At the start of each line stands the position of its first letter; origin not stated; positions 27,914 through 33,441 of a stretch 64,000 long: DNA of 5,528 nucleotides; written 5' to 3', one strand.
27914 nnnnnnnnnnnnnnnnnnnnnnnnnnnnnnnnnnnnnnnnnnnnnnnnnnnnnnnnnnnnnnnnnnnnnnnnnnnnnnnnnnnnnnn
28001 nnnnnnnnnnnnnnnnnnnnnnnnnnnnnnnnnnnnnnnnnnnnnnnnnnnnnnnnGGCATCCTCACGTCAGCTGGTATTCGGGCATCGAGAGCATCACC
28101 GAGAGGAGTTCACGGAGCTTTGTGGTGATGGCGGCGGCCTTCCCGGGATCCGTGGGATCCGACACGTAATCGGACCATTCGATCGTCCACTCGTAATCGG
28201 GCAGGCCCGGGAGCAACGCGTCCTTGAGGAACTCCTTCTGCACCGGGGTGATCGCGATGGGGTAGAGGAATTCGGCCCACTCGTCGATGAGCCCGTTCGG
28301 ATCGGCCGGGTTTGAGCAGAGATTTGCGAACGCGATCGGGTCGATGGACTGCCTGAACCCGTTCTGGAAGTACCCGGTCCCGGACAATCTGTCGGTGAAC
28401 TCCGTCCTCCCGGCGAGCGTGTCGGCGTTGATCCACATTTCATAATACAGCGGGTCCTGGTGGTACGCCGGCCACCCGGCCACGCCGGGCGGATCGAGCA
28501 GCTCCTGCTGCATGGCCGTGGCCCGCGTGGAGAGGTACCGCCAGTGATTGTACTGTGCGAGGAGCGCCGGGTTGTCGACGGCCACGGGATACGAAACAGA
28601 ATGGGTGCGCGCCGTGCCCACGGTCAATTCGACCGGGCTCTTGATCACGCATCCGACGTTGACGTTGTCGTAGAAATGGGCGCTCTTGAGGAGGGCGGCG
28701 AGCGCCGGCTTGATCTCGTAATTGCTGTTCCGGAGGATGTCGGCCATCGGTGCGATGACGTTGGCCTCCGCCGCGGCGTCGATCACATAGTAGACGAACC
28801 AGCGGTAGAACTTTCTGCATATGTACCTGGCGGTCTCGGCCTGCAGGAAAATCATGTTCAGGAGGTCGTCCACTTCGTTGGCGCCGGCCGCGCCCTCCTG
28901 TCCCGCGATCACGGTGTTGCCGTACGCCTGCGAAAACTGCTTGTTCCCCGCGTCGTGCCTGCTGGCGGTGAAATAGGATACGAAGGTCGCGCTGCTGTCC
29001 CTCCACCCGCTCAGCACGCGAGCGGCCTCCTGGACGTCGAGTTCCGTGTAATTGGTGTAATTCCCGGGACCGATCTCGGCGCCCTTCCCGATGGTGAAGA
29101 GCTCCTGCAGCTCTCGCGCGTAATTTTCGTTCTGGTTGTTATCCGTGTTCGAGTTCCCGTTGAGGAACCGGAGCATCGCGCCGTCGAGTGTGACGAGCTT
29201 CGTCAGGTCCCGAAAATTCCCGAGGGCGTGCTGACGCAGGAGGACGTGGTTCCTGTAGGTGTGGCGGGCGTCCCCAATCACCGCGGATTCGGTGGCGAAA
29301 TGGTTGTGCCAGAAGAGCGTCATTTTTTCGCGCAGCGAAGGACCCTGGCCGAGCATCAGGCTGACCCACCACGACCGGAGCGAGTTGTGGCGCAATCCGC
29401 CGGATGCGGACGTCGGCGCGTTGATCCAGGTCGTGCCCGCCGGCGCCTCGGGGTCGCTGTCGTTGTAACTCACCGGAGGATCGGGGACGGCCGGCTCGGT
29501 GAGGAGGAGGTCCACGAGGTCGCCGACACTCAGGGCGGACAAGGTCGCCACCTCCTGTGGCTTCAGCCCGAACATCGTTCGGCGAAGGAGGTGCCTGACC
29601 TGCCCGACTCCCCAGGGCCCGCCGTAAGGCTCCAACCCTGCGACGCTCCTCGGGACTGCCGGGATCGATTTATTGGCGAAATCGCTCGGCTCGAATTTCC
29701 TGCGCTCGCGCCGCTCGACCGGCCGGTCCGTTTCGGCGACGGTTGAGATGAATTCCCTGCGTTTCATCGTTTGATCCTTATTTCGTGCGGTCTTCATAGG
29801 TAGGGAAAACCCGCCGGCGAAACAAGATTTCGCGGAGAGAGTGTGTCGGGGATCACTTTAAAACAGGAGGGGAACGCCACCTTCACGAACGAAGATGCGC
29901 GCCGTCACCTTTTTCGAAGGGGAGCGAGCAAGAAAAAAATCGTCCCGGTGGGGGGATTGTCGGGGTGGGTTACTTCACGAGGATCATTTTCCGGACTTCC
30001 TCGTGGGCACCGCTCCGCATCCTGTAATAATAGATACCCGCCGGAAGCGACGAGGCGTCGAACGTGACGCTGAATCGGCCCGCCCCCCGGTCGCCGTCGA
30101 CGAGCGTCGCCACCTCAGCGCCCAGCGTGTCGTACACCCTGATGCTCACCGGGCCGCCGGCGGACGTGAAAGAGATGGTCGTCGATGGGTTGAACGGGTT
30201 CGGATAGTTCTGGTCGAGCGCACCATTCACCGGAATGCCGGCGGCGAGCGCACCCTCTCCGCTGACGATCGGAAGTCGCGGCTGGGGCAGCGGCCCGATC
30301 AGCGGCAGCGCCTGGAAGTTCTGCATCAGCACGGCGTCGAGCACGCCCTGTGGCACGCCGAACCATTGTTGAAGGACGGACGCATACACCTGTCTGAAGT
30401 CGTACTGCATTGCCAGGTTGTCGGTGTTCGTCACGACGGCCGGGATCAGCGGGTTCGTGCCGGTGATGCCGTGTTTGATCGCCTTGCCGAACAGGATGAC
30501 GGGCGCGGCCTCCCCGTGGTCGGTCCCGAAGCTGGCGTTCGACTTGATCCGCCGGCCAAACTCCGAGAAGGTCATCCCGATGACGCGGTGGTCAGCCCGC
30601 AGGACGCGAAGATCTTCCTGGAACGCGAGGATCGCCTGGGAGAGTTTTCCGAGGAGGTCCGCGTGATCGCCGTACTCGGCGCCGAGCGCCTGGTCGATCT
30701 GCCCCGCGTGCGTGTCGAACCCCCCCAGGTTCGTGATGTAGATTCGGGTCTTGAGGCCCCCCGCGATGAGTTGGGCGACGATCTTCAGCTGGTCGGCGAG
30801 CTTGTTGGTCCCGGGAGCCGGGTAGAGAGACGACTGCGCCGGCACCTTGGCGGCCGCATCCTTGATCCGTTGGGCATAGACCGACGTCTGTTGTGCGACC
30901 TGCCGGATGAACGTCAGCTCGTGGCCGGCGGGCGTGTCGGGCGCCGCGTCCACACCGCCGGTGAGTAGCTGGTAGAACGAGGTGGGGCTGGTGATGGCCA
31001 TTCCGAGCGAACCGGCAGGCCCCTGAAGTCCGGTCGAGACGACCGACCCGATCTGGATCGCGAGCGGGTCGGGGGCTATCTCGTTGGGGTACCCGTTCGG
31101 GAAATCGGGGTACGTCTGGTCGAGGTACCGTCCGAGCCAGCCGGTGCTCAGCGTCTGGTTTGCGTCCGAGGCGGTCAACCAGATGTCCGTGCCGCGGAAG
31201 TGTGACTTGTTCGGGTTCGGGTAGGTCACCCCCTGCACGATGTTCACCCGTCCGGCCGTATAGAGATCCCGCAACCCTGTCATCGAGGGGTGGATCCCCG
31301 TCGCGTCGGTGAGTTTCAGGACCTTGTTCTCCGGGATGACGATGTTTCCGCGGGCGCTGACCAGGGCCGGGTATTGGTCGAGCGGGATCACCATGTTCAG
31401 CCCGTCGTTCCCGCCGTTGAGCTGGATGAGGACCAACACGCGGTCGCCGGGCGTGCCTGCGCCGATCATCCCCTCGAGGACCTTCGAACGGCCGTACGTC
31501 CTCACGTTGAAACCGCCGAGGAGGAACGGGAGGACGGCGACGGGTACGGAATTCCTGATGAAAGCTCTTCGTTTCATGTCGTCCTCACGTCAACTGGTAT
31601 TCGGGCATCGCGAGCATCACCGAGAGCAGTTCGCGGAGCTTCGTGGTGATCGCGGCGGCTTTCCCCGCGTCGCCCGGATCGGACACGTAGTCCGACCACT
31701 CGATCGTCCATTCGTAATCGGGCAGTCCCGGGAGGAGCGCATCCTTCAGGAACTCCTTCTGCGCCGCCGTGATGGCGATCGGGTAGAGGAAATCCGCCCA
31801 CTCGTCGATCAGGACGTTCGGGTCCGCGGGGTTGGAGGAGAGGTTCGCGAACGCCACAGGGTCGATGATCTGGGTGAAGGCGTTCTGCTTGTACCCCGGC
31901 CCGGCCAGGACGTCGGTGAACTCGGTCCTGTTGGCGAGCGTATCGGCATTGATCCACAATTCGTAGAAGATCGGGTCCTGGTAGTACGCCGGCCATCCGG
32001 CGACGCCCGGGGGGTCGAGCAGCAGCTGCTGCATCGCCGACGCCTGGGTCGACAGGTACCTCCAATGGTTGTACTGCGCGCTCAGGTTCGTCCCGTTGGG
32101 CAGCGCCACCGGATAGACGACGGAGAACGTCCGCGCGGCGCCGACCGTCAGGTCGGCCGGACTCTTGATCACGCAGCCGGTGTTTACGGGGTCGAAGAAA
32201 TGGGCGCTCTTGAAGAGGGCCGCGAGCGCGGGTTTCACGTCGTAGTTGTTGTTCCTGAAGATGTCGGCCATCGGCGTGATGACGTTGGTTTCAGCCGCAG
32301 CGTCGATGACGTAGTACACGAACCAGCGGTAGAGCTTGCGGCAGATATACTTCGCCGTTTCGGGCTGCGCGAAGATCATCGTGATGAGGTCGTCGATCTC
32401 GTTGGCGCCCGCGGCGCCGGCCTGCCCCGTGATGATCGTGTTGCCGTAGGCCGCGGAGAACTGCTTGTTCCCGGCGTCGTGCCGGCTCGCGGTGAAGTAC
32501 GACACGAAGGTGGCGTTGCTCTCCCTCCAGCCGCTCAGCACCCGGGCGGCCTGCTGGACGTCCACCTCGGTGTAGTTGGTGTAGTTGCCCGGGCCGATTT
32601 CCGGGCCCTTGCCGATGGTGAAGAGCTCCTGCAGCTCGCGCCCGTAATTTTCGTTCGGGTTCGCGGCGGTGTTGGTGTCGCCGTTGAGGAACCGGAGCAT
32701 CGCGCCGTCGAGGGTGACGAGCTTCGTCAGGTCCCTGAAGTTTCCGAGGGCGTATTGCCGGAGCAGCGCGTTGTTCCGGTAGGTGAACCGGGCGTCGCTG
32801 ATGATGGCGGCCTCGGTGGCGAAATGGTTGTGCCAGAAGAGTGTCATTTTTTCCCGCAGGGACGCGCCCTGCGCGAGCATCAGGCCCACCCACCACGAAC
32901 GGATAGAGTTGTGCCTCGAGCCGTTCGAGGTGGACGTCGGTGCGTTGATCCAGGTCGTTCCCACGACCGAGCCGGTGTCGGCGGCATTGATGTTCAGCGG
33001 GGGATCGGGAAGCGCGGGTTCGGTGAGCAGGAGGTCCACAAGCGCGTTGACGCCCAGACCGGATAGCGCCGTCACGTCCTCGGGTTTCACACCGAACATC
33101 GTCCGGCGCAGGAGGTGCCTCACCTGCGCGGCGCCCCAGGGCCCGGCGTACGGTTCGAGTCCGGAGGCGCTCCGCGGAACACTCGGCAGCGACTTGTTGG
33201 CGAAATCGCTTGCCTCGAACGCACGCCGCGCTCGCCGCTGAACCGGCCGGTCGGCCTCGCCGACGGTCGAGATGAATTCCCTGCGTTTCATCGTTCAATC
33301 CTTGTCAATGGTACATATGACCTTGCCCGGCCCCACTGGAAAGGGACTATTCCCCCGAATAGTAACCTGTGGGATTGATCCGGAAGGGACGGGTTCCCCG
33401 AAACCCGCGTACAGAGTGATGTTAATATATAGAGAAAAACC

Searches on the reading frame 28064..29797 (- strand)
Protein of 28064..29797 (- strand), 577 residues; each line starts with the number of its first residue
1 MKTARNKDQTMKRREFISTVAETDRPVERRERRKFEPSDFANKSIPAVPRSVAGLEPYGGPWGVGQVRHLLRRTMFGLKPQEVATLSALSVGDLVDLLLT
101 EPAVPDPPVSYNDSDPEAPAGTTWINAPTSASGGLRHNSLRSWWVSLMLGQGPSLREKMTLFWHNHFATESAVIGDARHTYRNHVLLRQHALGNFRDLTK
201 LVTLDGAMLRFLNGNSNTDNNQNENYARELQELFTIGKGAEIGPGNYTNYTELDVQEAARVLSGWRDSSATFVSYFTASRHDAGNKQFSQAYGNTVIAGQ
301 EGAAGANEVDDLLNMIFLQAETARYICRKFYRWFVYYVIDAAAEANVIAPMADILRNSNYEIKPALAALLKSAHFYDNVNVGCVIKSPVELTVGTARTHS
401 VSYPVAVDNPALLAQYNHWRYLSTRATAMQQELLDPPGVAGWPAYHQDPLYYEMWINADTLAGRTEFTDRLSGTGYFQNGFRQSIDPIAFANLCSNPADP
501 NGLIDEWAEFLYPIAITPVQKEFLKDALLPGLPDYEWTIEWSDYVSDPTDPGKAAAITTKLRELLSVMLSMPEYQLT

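Call 95: search_protein_families(library=pfam, proteins=[window:28064-29797:-], max_evalue=0.00001)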
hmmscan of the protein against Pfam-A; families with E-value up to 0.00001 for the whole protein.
window:28064-29797:- (577 aa): 1 family
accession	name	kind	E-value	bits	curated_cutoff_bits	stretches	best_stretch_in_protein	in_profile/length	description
PF08811.16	DUF1800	-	5.9e-96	322.6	26.1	1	69-576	1-419/419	Protein of unknown function (DUF1800)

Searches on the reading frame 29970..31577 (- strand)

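Call 95: search_protein_families(library=pfam, proteins=[window:29970-31577:-], max_evalue=0.00001)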
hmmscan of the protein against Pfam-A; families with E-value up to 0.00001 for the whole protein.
window:29970-31577:- (535 aa): 2 families
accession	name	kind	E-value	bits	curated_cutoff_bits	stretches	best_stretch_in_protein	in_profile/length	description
PF07394.17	DUF1501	-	1.1e-13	51.6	27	1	277-416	244-389/390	Protein of unknown function (DUF1501)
PF18962.6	Por_Secre_tail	-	1.8e-10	41.4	27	1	458-532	2-74/75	Secretion system C-terminal sorting domain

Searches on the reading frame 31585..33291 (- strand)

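Call 95: search_protein_families(library=pfam, proteins=[window:31585-33291:-], max_evalue=0.00001)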
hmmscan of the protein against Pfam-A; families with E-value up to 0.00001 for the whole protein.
window:31585-33291:- (568 aa): 1 family
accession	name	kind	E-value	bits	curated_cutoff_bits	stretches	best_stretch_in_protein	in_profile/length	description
PF08811.16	DUF1800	-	1.6e-99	334.4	26.1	1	59-567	1-419/419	Protein of unknown function (DUF1800)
